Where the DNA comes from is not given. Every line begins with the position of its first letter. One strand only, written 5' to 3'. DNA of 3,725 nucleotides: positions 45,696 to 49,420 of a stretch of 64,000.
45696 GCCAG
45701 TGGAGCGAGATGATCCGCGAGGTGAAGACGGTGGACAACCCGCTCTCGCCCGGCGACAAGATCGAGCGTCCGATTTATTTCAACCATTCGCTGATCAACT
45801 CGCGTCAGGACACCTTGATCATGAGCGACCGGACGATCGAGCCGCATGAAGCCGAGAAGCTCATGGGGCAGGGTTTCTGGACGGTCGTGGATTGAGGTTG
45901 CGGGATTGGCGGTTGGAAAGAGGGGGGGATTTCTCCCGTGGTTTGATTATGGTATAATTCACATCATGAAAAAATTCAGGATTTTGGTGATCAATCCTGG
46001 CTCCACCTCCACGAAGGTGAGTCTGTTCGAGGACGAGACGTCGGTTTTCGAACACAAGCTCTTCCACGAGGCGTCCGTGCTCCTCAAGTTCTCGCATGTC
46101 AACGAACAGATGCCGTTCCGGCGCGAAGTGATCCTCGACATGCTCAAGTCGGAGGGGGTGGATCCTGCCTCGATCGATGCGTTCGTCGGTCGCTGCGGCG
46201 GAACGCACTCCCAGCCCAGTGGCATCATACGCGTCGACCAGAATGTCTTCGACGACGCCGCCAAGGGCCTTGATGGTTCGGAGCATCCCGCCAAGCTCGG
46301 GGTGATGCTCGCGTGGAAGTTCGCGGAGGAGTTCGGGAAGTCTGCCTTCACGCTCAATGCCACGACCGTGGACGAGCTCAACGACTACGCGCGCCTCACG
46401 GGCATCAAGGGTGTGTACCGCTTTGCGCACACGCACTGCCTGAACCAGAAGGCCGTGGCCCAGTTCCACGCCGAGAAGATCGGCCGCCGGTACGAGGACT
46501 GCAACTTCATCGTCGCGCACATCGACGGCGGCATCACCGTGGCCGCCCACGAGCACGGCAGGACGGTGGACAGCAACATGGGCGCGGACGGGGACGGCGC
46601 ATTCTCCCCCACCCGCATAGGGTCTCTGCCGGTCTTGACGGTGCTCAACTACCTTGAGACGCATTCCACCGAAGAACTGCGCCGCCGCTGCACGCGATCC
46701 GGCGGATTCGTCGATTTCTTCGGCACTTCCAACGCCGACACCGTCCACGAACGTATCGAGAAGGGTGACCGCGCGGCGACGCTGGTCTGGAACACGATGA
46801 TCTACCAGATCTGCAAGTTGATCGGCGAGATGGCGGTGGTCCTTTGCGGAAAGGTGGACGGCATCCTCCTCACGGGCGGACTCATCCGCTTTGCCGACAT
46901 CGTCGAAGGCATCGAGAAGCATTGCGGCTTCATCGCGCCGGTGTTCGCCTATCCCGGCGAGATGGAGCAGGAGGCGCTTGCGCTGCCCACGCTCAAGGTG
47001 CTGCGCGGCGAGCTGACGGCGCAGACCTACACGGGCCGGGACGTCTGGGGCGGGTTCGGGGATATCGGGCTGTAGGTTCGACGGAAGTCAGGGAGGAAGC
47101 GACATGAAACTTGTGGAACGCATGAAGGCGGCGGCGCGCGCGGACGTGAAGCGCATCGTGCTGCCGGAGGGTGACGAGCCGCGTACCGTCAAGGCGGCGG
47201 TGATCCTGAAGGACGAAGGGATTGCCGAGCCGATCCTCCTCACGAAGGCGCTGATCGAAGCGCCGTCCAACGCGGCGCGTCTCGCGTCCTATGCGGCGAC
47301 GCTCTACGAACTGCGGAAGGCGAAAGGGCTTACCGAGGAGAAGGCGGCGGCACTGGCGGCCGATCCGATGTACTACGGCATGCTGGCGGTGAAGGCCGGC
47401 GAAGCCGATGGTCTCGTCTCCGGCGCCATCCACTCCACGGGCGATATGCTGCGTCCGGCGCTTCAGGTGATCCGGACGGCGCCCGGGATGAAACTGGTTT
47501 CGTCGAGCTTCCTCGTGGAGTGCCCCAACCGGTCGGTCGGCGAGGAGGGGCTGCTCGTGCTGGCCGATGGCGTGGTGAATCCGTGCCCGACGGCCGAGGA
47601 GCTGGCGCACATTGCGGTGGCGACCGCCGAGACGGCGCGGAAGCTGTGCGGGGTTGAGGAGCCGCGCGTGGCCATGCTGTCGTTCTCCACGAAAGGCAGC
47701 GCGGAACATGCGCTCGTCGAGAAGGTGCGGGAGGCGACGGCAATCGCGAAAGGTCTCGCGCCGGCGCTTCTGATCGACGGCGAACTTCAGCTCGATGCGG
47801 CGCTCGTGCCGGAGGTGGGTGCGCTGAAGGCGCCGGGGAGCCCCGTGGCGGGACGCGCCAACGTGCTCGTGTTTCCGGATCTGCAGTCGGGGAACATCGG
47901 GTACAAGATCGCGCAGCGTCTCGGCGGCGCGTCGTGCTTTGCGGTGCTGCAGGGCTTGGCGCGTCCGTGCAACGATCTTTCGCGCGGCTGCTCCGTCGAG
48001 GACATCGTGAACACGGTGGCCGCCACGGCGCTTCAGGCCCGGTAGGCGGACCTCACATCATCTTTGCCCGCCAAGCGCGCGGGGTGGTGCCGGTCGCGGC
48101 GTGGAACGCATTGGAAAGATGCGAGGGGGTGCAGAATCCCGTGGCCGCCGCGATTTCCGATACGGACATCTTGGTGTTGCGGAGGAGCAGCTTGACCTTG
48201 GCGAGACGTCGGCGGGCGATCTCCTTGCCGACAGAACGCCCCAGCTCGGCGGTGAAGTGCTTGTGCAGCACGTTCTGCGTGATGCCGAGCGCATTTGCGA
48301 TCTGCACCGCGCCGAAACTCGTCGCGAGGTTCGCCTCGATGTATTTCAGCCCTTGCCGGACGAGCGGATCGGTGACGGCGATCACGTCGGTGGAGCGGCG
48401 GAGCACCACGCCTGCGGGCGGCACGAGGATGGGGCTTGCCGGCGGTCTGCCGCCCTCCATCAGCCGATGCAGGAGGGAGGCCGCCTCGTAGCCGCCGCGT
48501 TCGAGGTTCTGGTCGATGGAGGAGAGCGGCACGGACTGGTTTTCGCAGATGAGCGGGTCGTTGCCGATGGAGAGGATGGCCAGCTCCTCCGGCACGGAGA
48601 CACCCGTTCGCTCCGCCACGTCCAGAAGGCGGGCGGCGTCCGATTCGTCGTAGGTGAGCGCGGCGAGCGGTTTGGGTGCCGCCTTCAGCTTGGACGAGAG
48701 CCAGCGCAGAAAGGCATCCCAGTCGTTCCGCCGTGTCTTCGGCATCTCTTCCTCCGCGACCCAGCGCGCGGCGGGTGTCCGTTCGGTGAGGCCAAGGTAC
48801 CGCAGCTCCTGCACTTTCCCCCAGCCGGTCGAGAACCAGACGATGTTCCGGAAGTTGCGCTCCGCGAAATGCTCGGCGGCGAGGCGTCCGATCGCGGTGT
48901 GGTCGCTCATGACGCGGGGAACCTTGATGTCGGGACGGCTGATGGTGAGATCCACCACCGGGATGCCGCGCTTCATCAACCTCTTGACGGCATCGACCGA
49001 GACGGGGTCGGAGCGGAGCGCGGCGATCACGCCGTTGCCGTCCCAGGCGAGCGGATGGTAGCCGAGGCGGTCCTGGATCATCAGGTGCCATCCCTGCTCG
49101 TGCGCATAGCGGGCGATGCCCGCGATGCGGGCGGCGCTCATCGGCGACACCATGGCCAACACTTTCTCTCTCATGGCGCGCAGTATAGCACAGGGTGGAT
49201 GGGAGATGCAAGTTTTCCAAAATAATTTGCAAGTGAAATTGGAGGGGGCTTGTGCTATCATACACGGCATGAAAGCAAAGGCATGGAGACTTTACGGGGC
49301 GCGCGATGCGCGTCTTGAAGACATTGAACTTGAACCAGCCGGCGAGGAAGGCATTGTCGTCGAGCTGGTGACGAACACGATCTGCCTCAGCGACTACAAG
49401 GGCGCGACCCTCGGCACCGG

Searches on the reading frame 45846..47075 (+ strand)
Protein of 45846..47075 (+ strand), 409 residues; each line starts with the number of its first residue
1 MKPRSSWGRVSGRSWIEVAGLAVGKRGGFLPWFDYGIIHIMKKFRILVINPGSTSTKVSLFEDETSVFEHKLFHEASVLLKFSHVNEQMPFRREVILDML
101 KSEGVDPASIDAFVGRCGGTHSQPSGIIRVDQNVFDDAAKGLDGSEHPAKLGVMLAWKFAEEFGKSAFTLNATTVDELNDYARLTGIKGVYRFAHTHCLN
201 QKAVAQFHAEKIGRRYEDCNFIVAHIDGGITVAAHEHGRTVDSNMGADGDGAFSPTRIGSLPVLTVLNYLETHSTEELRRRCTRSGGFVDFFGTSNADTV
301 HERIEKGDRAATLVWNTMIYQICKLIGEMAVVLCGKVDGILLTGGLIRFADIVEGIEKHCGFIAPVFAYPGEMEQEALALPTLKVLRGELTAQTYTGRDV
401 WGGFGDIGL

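Call 7: search_protein_families(library=pfam, proteins=[window:45846-47075:+], max_evalue=0.01)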
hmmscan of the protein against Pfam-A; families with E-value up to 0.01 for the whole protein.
window:45846-47075:+ (409 aa): 1 family
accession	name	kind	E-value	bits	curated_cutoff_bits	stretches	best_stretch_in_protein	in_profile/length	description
PF00871.23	Acetate_kinase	-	1.5e-17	63.8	22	1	191-346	173-332/392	Acetokinase family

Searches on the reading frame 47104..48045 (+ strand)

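Call 50: search_protein_families(library=pfam, proteins=[window:47104-48045:+], max_evalue=0.001)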
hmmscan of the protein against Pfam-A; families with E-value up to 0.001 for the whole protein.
window:47104-48045:+ (313 aa): 2 families
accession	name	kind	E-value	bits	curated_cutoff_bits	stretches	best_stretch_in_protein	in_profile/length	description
PF01515.24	PTA_PTB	-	3.1e-105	352.5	24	1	4-309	3-319/319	Phosphate acetyl/butaryl transferase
PF02504.20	FA_synthesis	-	0.0007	19.2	29.1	1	88-212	79-196/324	Fatty acid synthesis protein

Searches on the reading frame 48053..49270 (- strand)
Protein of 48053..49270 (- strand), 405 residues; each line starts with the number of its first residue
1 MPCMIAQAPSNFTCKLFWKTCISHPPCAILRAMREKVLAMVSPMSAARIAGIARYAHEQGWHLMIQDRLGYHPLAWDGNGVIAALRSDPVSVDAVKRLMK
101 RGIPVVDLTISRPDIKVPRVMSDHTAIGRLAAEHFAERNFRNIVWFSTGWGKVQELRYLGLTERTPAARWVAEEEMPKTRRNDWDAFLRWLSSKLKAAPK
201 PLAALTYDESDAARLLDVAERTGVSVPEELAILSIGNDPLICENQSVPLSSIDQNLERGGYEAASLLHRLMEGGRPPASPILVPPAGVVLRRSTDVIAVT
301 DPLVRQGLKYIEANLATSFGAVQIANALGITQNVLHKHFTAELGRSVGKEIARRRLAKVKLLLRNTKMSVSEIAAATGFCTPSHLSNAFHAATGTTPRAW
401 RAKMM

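Call 50: search_protein_families(library=pfam, proteins=[window:48053-49270:-], max_evalue=0.001)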
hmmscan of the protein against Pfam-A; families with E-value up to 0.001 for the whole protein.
window:48053-49270:- (405 aa): 3 families
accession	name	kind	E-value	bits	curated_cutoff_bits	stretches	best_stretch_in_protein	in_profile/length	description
PF13377.12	Peripla_BP_3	-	1e-26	94.4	26.5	1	132-294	1-167/167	Periplasmic binding protein-like domain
PF12833.13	HTH_18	-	7.9e-21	74.6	33.6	1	324-402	1-79/80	Helix-turn-helix domain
PF00165.29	HTH_AraC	-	3.4e-09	37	26.6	1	363-401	1-41/42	Bacterial regulatory helix-turn-helix proteins, AraC family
